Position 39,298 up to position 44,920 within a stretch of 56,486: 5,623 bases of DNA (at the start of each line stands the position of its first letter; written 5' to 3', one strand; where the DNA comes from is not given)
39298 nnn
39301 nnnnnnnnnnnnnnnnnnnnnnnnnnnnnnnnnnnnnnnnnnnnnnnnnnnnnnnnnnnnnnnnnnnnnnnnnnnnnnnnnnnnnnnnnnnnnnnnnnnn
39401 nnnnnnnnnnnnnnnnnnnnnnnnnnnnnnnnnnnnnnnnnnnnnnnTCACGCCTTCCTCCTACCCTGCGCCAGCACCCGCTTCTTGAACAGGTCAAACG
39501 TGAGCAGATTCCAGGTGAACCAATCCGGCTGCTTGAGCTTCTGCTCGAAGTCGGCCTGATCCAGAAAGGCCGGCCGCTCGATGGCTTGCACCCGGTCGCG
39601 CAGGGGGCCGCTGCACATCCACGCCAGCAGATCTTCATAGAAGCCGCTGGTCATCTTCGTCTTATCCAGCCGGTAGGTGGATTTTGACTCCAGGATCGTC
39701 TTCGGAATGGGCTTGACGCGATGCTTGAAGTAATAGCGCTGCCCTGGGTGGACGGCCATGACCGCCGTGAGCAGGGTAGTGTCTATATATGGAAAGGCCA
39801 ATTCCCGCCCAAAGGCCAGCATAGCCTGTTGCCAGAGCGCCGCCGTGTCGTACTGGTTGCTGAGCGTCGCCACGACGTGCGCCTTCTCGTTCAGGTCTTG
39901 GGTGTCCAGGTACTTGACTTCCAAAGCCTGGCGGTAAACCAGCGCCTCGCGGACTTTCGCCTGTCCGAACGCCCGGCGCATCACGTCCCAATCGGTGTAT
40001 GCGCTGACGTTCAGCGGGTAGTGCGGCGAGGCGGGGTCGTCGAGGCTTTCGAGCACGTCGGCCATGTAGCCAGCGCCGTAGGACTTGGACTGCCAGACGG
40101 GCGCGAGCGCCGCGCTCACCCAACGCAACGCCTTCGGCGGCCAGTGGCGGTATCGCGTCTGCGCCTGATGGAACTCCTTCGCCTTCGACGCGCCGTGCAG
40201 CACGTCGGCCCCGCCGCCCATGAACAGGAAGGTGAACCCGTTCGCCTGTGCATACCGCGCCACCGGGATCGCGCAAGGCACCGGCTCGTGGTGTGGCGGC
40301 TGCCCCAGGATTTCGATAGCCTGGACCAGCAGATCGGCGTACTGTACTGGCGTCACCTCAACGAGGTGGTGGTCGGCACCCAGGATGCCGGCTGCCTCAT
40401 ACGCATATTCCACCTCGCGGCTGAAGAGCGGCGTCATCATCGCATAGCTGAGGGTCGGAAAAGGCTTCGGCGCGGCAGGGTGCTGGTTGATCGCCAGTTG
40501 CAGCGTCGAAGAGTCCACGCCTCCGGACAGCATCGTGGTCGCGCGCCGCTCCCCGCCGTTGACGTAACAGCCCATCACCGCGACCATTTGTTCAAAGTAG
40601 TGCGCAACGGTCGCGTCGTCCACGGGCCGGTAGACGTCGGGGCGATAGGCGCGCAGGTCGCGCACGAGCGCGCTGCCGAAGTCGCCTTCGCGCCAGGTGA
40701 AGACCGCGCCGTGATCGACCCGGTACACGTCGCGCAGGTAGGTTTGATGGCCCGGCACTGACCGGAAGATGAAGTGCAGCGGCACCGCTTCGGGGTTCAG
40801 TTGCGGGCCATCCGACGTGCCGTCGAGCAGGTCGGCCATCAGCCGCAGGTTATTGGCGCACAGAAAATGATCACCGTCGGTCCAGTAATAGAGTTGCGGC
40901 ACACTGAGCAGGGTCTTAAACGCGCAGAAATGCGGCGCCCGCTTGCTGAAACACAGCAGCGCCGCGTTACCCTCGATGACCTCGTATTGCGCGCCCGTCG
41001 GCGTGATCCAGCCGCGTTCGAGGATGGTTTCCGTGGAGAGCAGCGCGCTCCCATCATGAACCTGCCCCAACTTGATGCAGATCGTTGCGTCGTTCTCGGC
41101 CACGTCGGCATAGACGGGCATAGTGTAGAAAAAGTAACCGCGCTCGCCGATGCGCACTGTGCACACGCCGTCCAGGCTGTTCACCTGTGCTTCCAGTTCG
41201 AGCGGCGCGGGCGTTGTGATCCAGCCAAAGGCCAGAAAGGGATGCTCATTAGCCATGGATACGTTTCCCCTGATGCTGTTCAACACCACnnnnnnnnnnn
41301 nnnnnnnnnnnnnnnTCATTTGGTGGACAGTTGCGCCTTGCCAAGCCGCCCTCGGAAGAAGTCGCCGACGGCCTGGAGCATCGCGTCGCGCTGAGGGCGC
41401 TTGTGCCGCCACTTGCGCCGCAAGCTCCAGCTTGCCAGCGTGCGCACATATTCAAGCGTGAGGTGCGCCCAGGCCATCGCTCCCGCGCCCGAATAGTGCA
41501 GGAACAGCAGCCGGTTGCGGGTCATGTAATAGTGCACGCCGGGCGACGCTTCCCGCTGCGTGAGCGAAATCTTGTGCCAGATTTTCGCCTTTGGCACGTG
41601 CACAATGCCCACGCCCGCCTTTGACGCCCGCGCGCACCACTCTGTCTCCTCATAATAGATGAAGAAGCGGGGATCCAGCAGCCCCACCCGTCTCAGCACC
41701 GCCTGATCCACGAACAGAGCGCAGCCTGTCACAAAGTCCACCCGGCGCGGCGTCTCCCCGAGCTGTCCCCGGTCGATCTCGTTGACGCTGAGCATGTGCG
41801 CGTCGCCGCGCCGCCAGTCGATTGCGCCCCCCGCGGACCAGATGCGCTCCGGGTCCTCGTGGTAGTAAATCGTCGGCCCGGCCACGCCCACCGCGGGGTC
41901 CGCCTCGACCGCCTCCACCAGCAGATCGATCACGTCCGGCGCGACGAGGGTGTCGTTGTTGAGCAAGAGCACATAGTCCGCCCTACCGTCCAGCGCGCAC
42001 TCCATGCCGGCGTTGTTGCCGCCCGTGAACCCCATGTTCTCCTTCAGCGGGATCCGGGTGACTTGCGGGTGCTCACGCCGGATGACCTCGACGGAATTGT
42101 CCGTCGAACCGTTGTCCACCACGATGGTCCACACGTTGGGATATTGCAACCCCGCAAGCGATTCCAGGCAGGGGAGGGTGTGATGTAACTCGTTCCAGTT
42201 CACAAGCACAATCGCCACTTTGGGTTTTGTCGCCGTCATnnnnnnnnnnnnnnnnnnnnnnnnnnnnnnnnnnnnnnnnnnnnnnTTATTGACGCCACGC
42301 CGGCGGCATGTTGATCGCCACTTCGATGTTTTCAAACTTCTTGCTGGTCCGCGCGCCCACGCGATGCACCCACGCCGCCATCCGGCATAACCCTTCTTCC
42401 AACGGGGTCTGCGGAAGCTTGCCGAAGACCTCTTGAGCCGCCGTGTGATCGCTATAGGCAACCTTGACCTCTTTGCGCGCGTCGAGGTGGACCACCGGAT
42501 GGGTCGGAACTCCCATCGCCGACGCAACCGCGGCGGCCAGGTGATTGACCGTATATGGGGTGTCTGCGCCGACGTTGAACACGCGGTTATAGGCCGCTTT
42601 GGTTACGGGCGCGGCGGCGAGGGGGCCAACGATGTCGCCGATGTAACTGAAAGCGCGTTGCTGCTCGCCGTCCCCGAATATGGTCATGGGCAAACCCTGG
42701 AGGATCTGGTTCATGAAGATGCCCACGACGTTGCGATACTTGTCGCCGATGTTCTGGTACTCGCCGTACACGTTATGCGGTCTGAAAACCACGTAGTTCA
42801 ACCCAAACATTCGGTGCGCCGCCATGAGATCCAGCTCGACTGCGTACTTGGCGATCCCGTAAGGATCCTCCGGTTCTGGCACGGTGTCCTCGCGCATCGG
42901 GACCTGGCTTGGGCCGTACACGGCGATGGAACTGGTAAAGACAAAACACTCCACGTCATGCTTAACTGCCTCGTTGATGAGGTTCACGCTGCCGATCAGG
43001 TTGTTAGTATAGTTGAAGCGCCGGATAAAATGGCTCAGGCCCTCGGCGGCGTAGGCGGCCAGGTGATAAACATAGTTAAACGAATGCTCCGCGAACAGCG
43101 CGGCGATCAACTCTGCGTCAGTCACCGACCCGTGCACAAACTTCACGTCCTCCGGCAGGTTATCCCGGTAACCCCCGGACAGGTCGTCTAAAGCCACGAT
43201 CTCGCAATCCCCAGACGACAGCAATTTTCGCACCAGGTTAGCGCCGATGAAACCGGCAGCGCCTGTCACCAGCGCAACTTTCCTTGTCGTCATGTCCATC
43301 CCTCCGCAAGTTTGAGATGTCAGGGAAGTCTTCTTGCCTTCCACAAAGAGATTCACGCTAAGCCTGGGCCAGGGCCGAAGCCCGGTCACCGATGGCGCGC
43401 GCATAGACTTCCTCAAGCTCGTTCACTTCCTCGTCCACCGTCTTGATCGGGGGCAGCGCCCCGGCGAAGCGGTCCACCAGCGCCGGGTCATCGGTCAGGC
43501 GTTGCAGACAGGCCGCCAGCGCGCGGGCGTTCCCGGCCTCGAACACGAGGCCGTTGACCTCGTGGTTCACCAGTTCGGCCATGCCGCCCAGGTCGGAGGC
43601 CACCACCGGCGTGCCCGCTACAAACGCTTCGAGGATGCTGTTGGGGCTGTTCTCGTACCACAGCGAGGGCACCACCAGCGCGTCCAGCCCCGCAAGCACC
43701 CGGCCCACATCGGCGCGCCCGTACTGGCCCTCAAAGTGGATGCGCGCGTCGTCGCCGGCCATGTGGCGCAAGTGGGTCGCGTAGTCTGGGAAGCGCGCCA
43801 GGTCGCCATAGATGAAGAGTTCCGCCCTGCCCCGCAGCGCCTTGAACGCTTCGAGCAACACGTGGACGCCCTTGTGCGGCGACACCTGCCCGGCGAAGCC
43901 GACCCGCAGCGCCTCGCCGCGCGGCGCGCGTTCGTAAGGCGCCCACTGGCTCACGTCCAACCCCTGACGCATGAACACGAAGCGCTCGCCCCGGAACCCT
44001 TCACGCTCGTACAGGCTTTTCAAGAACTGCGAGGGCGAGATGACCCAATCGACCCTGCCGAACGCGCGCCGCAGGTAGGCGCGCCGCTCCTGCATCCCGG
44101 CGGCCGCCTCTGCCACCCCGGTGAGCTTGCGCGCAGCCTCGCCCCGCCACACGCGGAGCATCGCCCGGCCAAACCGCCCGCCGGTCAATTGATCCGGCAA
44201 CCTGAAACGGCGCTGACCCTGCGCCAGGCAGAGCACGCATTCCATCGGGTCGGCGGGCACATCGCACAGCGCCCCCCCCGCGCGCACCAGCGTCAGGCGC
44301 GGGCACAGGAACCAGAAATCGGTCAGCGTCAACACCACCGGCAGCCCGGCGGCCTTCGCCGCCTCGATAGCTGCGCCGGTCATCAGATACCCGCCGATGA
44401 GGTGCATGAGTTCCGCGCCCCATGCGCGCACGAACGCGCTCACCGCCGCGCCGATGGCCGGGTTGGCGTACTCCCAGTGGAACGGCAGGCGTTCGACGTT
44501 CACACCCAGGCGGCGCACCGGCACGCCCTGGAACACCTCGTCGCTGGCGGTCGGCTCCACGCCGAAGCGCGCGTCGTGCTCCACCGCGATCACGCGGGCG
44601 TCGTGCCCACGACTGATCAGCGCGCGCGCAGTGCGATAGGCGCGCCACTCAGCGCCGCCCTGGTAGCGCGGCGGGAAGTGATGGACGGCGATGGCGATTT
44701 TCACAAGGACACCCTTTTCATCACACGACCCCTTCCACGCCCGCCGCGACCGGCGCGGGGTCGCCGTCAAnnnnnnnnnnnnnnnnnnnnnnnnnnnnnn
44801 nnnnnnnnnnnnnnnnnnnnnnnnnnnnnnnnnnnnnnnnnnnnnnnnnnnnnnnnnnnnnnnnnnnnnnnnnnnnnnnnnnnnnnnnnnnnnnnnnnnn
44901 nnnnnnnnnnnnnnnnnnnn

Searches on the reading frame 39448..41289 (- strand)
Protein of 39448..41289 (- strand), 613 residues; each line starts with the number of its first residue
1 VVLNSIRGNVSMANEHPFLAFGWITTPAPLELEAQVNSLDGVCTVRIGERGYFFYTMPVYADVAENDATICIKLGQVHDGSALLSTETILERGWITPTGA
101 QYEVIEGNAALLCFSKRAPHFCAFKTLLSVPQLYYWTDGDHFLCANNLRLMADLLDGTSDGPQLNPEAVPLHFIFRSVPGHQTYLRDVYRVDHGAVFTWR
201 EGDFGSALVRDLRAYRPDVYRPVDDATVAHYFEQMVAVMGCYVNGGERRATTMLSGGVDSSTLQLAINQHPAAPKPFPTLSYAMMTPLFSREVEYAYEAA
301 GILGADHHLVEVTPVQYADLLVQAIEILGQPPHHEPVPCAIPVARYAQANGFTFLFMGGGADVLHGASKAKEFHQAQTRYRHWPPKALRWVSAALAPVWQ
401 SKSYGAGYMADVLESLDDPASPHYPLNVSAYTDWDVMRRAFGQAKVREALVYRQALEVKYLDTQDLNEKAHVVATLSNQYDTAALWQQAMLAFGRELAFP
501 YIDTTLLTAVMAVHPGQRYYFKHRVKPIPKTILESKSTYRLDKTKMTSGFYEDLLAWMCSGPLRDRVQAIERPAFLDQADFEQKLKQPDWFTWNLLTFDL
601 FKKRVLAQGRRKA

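Call 16: search_protein_families(library=pfam, proteins=[window:39448-41289:-], max_evalue=0.00001)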
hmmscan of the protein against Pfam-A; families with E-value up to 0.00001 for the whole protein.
window:39448-41289:- (613 aa): 1 family
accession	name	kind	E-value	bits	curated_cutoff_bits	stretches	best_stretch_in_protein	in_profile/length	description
PF00733.27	Asn_synthase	-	7.3e-21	75.6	21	1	249-571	19-308/354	Asparagine synthase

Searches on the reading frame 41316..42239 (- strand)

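Call 16: search_protein_families(library=pfam, proteins=[window:41316-42239:-], max_evalue=0.00001)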
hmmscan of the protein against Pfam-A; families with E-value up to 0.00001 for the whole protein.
window:41316-42239:- (307 aa): 3 families
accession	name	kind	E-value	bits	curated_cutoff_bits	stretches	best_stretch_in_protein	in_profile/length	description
PF00535.33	Glycos_transf_2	-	3.6e-20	73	23.3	1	10-146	2-132/168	Glycosyl transferase family 2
PF13641.12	Glyco_tranf_2_3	-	8.4e-17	62.4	27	1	6-223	1-212/230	Glycosyltransferase like family 2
PF13632.12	Glyco_trans_2_3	-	1.1e-07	32.3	27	1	89-227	1-128/198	Glycosyl transferase family group 2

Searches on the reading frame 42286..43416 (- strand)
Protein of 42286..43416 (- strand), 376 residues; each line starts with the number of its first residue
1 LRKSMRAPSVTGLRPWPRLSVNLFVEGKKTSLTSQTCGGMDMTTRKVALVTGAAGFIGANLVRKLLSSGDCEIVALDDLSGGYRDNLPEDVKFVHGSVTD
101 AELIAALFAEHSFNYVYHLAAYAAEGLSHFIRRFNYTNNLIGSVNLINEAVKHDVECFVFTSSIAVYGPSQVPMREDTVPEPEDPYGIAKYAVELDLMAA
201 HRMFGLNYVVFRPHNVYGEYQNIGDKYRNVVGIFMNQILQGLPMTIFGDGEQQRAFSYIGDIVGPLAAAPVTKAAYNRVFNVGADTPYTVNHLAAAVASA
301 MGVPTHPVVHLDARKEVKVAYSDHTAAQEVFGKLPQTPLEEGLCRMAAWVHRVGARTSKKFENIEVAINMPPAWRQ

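Call 16: search_protein_families(library=pfam, proteins=[window:42286-43416:-], max_evalue=0.00001)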
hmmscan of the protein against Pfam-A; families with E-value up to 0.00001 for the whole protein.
window:42286-43416:- (376 aa): 7 families
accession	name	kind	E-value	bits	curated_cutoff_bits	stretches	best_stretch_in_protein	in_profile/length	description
PF01370.27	Epimerase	-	1.3e-50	172.5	20.9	1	48-283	1-240/240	NAD dependent epimerase/dehydratase family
PF16363.11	GDP_Man_Dehyd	-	9.6e-34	117.8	27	1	49-304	1-269/332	GDP-mannose 4,6 dehydratase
PF01073.25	3Beta_HSD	-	1.4e-15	57.5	22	1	49-262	1-221/280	3-beta hydroxysteroid dehydrogenase/isomerase family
PF02719.21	Polysacc_synt_2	-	8.9e-14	51.8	20.2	1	49-303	2-249/293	Polysaccharide biosynthesis protein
PF04321.23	RmlD_sub_bind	-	1.5e-13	50.9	27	1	49-309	4-239/287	RmlD substrate binding domain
PF13460.12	NAD_binding_10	-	5.5e-09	36.6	27.2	1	52-216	1-146/184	NAD(P)H-binding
PF07993.18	NAD_binding_4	-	3.1e-08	33.5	20.1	0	50-75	1-28/258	Male sterility protein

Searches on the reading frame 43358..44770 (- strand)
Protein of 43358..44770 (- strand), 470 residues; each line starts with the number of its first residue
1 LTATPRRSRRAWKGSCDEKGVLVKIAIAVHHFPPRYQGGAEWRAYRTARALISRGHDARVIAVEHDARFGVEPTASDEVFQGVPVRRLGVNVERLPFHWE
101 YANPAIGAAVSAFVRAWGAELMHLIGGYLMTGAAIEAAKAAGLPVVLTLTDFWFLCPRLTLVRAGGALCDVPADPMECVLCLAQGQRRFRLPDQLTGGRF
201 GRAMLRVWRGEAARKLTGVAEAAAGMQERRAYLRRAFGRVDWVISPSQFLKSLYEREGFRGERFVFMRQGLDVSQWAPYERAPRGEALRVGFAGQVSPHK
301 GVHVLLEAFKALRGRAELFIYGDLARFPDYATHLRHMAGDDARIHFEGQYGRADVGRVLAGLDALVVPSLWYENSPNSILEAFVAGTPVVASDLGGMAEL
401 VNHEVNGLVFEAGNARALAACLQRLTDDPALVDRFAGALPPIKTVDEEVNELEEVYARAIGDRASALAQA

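Call 16: search_protein_families(library=pfam, proteins=[window:43358-44770:-], max_evalue=0.00001)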
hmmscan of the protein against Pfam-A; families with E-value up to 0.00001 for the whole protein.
window:43358-44770:- (470 aa): 4 families
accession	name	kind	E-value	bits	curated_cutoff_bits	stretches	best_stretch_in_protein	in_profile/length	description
PF13692.12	Glyco_trans_1_4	-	1.5e-29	103.5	27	1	289-428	3-142/142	Glycosyl transferases group 1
PF00534.26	Glycos_transf_1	-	1.9e-25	89.8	26.4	1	288-435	16-165/172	Glycosyl transferases group 1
PF13579.12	Glyco_trans_4_4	-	1.4e-12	48.7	29.7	1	38-154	1-106/158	Glycosyl transferase 4-like domain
PF13439.12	Glyco_transf_4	-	3.2e-12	47.2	28.5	1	38-149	2-103/170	Glycosyltransferase Family 4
